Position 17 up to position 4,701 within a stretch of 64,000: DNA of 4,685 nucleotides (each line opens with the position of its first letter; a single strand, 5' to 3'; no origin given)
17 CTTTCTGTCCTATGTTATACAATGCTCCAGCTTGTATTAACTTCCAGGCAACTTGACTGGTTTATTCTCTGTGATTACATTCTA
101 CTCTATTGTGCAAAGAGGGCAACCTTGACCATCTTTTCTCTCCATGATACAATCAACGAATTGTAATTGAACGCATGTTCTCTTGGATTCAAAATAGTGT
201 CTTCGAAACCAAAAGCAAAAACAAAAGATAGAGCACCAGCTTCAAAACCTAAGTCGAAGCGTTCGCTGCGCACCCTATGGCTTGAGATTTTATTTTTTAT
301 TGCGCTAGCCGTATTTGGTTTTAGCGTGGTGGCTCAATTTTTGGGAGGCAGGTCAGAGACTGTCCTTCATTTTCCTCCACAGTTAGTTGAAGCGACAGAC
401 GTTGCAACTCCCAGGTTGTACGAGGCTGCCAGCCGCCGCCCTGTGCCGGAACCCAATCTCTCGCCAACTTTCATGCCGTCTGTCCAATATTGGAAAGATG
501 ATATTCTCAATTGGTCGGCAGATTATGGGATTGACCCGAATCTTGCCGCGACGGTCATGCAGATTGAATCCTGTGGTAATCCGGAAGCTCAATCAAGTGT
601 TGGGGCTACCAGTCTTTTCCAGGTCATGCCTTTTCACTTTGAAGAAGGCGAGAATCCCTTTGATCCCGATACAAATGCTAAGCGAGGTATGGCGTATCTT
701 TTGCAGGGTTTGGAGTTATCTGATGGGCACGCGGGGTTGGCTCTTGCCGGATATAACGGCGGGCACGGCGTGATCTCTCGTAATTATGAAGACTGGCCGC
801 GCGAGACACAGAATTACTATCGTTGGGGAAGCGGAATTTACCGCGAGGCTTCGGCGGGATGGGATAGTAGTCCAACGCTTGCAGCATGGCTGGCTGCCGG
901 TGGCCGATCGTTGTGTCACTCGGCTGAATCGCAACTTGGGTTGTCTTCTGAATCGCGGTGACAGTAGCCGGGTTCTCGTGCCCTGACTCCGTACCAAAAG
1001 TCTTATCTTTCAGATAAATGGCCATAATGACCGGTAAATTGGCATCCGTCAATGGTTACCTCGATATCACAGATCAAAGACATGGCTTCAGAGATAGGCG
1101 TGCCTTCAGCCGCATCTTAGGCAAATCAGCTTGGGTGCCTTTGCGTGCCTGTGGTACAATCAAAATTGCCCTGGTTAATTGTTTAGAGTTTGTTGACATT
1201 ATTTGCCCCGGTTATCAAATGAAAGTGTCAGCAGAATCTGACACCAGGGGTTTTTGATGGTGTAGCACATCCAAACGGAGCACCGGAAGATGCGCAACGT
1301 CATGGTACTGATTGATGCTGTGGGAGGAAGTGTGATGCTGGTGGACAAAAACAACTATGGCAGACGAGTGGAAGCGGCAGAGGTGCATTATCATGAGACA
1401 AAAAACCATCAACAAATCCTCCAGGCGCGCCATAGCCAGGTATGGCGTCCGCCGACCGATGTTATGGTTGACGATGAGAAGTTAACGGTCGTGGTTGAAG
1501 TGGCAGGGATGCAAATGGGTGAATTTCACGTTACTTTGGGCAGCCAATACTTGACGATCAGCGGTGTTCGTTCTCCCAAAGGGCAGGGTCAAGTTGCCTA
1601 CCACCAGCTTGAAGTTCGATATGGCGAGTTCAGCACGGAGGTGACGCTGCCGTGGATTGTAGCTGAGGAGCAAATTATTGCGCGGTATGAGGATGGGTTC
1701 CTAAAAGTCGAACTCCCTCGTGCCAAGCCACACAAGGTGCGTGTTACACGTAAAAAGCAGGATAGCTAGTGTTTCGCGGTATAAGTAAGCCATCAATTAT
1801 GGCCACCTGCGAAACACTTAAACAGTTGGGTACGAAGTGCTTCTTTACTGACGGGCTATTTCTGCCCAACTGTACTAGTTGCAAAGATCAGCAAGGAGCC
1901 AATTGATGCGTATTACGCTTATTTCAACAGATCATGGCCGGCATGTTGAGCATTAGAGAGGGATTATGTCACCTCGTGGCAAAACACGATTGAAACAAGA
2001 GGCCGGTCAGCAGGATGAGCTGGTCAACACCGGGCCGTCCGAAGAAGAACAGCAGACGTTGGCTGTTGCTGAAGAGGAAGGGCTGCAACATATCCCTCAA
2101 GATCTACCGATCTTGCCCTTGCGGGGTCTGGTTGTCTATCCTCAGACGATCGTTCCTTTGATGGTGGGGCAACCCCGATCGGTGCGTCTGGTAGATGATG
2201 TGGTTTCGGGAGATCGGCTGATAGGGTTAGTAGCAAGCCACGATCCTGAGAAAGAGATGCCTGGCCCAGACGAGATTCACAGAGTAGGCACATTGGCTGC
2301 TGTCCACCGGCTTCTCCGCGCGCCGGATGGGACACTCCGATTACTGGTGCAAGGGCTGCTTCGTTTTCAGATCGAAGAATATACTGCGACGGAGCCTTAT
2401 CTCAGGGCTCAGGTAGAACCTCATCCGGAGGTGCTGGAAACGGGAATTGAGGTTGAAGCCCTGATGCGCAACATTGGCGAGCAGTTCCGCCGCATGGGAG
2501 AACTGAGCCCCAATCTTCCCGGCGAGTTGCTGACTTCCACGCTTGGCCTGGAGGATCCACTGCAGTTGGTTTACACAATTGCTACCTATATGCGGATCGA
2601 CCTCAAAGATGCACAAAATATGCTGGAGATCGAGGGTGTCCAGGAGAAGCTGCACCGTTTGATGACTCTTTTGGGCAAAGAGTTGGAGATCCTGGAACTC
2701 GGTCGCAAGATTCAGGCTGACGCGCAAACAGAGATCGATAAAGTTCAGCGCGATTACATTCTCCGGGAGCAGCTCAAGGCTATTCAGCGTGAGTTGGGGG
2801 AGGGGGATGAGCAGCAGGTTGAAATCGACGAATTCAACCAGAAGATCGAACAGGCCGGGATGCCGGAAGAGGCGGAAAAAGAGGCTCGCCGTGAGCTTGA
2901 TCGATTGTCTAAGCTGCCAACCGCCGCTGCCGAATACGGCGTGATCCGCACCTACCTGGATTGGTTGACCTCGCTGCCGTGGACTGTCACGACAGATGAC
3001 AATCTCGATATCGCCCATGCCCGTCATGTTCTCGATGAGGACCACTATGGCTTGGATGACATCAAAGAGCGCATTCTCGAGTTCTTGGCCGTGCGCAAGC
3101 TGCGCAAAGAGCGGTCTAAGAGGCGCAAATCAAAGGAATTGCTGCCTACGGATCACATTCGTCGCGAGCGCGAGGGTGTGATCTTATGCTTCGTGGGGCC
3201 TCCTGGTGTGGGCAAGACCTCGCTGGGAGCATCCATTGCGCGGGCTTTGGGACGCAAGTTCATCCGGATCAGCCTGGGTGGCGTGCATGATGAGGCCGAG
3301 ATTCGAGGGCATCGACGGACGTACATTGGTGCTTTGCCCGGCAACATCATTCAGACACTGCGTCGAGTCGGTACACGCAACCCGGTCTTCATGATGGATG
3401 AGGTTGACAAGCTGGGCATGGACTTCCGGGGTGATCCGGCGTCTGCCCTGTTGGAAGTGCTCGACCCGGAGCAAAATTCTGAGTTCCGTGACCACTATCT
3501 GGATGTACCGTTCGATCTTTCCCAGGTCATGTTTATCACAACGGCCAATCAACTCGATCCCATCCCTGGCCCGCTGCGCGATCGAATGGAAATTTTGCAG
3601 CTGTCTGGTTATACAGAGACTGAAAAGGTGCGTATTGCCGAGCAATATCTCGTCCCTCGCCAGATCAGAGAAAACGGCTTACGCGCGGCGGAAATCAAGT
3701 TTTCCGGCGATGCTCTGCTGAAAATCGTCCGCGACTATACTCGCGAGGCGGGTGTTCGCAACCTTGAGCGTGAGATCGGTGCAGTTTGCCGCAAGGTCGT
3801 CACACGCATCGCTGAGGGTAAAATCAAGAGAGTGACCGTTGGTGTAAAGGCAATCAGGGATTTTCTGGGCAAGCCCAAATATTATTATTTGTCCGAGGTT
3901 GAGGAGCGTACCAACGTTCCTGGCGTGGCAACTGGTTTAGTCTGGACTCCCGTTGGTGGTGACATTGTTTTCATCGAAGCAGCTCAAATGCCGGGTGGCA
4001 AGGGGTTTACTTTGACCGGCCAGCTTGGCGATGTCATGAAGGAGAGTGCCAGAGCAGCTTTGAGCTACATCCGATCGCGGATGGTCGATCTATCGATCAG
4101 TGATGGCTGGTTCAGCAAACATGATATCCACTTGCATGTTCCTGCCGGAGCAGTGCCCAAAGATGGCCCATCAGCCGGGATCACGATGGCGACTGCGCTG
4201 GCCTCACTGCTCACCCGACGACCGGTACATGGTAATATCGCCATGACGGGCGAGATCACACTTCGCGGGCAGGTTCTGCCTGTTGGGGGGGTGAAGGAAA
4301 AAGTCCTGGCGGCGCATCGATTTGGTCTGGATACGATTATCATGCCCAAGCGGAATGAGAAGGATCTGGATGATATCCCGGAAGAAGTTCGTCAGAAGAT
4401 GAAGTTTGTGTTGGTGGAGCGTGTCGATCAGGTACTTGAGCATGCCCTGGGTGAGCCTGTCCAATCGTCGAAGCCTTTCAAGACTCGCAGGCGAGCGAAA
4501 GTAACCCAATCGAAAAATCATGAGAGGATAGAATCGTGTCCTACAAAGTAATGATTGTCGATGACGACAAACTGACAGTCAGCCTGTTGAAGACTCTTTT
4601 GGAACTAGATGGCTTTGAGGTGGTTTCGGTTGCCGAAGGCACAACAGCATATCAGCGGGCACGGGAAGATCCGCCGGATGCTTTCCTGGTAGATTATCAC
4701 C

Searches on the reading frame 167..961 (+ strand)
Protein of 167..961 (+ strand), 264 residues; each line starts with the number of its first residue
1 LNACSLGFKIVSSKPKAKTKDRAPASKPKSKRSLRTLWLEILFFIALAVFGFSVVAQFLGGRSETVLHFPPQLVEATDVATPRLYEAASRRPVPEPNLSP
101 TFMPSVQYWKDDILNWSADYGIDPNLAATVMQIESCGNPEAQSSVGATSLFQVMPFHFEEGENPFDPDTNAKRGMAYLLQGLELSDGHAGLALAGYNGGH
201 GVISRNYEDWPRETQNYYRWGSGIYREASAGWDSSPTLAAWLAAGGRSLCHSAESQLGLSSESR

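Call 12: search_protein_families(library=pfam, proteins=[window:167-961:+], max_evalue=0.0001)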
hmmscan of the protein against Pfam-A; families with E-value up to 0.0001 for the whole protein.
window:167-961:+ (264 aa): 1 family
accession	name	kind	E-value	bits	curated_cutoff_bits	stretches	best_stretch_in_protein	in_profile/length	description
PF01464.25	SLT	-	2.7e-17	62.8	21.3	1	114-207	4-105/117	Transglycosylase SLT domain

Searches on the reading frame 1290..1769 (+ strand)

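Call 12: search_protein_families(library=pfam, proteins=[window:1290-1769:+], max_evalue=0.0001)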
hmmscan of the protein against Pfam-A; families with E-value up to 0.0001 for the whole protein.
window:1290-1769:+ (159 aa): 1 family
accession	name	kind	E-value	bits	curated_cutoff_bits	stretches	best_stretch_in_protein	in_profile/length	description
PF00011.27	HSP20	-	6.9e-13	49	20.8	1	58-151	2-94/102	Hsp20/alpha crystallin family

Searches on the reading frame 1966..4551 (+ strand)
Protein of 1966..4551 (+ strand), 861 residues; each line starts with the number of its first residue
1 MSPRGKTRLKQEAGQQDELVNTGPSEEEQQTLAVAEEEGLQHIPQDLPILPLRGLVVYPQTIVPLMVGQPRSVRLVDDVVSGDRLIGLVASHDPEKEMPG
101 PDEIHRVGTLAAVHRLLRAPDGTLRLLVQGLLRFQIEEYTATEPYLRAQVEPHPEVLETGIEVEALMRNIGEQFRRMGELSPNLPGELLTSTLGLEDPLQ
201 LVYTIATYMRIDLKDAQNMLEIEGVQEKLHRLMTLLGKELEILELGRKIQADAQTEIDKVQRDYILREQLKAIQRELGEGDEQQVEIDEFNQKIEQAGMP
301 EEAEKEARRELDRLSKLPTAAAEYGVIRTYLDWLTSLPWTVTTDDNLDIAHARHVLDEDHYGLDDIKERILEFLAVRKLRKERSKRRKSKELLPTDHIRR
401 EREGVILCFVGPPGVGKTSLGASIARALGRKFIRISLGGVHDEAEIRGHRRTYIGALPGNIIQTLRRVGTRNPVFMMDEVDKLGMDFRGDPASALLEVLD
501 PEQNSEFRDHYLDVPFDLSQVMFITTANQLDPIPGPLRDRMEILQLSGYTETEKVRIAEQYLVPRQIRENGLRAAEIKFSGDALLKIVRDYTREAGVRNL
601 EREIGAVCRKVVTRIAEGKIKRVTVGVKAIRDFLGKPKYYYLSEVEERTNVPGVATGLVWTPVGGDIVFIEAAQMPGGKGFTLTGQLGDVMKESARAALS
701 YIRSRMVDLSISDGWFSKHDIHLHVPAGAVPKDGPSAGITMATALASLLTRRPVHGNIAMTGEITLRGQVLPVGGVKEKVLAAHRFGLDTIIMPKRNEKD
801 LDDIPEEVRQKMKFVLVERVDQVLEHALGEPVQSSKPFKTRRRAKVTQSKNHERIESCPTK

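Call 12: search_protein_families(library=pfam, proteins=[window:1966-4551:+], max_evalue=0.0001)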
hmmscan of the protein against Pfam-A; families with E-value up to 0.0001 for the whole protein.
window:1966-4551:+ (861 aa): 6 families
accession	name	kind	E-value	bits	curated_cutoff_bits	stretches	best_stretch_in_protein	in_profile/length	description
PF05362.19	Lon_C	-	3e-88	295.2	21.1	1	625-828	2-203/205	Lon protease (S16) C-terminal proteolytic domain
PF02190.22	LON_substr_bdg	-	6.6e-46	157.2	28.7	1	47-237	2-199/200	ATP-dependent protease La (LON) substrate-binding domain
PF00004.35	AAA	-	2.2e-23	83.6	21.2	1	407-545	1-127/131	ATPase family associated with various cellular activities (AAA)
PF22667.2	Lon_lid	-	3.8e-23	81.3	27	1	569-622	2-56/57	Lon protease AAA+ ATPase lid domain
PF13541.12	ChlI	-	2.2e-08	34.4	27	1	671-797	2-121/121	Subunit ChlI of Mg-chelatase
PF07728.20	AAA_5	-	1.4e-06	28.8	22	1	407-541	2-139/139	AAA domain (dynein-related subfamily)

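Call 84: list_cluster_members(proteins=[window:1966-4548:+, window:25886-26554:-, window:16078-16881:-, window:29043-30158:-, window:19857-22430:-, window:23475-25169:-, window:6717-7223:+, window:19297-19791:-, window:1290-1766:+, window:43525-44178:+])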
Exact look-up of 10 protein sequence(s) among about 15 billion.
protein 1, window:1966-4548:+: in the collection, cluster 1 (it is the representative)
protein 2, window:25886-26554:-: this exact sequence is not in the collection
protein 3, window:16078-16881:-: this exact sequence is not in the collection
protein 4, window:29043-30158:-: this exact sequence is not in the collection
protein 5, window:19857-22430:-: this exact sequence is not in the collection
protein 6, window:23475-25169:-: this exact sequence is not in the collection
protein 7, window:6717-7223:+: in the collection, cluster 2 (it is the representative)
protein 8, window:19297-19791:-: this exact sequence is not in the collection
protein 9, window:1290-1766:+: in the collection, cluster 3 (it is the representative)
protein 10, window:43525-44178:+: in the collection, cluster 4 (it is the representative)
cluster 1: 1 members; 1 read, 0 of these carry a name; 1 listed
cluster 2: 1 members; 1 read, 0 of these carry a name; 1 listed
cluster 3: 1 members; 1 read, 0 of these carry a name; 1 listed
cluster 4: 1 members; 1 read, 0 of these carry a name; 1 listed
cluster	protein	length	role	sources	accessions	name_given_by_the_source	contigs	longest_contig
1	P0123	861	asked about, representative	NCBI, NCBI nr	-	-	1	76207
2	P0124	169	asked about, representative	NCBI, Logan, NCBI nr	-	-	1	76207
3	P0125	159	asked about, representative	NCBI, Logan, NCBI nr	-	-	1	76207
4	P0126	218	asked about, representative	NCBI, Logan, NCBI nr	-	-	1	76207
